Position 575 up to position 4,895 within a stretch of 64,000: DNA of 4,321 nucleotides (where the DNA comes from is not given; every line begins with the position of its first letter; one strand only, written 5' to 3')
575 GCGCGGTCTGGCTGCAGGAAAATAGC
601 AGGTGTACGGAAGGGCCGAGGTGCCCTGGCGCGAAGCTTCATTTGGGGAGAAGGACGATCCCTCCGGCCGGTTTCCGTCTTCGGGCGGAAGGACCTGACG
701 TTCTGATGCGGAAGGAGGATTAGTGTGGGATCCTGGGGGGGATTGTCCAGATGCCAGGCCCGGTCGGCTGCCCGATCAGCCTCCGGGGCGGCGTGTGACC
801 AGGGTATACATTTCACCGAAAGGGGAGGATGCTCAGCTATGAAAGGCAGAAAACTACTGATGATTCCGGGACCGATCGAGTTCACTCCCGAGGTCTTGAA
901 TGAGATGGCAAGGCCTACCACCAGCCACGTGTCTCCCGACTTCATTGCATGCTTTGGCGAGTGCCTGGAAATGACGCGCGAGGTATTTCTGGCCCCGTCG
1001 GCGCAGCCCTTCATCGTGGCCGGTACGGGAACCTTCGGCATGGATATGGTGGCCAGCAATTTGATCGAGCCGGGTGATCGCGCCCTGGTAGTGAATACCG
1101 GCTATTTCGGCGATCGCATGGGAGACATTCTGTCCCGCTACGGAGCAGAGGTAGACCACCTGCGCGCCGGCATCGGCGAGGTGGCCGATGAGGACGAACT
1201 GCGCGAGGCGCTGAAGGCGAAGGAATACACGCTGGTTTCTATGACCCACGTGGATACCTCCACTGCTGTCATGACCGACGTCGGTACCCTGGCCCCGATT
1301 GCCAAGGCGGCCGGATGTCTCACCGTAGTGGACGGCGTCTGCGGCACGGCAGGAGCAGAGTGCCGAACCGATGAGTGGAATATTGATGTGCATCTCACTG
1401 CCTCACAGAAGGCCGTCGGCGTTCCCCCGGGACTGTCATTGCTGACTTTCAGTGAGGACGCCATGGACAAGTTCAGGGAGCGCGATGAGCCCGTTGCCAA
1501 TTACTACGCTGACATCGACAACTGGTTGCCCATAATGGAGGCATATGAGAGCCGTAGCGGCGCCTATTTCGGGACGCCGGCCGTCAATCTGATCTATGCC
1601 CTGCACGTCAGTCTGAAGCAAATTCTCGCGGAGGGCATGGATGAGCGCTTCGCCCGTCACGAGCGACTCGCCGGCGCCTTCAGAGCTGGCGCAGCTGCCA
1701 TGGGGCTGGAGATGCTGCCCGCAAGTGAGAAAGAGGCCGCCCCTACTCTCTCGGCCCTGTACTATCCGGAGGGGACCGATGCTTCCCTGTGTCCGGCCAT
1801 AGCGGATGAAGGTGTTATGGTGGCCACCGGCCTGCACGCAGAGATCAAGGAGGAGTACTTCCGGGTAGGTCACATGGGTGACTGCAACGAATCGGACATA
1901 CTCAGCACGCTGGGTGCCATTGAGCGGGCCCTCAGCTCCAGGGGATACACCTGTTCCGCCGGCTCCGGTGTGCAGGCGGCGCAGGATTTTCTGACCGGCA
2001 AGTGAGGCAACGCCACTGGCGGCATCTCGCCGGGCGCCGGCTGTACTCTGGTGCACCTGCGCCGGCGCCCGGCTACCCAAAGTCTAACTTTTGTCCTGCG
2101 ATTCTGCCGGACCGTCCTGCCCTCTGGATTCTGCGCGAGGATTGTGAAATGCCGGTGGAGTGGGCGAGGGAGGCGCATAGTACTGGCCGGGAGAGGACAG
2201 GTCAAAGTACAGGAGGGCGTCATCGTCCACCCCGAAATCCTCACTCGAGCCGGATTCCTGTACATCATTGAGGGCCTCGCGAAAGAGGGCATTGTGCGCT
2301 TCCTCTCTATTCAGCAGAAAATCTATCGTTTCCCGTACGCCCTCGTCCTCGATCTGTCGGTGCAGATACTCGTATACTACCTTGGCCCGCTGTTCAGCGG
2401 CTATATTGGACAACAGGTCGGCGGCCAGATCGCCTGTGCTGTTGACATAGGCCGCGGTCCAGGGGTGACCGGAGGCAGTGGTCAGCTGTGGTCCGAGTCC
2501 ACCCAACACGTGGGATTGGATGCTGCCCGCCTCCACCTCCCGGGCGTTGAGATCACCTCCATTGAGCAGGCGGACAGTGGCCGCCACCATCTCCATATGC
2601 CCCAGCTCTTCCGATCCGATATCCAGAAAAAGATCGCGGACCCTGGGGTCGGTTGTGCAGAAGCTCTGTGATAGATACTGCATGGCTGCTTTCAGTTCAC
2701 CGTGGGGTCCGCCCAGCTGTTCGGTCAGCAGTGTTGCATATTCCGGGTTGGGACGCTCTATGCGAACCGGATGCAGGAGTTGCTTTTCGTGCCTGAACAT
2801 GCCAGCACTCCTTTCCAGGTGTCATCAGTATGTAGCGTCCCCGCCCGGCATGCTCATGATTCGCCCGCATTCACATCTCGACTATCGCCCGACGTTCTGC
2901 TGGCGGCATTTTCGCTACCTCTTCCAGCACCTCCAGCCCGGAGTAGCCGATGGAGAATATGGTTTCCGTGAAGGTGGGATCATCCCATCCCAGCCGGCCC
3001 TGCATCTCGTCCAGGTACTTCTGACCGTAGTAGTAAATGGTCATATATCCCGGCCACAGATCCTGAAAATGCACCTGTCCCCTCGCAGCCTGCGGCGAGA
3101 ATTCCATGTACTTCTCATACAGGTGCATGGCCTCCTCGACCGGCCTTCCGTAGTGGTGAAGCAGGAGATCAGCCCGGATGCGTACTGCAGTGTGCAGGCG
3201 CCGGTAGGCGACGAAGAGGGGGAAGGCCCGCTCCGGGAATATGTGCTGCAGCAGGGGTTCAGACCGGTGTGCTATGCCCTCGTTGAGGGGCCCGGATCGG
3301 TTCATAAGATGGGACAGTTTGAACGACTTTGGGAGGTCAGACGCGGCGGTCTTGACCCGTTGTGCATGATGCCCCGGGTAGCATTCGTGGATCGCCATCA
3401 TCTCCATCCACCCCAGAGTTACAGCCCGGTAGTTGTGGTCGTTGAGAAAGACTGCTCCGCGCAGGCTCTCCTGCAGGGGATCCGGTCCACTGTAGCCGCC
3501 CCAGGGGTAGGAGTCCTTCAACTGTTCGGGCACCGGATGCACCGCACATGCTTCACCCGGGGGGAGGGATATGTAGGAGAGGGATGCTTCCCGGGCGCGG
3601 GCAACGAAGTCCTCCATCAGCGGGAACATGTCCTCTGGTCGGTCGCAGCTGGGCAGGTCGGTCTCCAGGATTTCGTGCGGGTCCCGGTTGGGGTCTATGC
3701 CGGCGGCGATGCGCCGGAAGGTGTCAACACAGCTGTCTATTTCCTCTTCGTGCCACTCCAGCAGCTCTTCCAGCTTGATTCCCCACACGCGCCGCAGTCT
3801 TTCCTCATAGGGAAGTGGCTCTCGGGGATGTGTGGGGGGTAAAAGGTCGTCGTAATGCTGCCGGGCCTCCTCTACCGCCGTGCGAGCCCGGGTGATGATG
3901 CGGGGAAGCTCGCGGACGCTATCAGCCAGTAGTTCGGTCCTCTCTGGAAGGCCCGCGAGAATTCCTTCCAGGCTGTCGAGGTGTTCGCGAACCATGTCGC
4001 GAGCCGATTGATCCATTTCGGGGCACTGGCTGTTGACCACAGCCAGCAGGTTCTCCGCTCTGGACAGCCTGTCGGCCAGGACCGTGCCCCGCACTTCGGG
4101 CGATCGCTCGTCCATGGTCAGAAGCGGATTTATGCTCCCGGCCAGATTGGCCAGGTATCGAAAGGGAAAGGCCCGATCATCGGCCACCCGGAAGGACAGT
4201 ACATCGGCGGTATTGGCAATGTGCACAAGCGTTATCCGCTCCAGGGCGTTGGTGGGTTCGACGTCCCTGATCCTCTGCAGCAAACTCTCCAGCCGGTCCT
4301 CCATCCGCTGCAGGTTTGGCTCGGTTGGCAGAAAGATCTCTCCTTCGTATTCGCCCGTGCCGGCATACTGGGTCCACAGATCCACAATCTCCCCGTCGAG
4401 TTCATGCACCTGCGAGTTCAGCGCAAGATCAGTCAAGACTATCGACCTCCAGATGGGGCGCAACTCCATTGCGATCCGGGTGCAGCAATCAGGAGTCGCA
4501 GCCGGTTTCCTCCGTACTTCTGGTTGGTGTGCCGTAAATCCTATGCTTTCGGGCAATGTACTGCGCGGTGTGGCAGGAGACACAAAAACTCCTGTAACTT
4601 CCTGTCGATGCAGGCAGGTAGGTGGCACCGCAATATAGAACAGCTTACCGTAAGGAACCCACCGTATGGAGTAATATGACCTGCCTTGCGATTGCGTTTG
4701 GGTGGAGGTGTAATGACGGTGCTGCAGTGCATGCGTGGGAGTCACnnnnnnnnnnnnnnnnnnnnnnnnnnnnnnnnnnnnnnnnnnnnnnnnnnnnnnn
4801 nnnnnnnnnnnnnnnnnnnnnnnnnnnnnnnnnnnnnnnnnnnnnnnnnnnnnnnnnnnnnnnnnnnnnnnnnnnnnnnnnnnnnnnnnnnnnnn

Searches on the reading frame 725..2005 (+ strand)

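Call 68: search_protein_families(library=pfam, proteins=[window:725-2005:+], max_evalue=0.00001)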
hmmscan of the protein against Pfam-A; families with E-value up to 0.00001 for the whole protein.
window:725-2005:+ (426 aa): 1 family
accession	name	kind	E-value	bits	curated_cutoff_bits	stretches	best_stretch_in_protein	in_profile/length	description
PF00266.25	Aminotran_5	-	4.7e-23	82.2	21.5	1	65-373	33-342/371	Aminotransferase class-V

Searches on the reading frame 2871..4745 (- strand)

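Call 68: search_protein_families(library=pfam, proteins=[window:2871-4745:-], max_evalue=0.00001)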
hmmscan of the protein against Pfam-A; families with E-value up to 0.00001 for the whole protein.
window:2871-4745:- (624 aa): 1 family
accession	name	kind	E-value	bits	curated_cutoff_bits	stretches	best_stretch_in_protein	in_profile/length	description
PF05960.17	DUF885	-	1.6e-31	111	32.4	1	127-609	6-530/532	Bacterial protein of unknown function (DUF885)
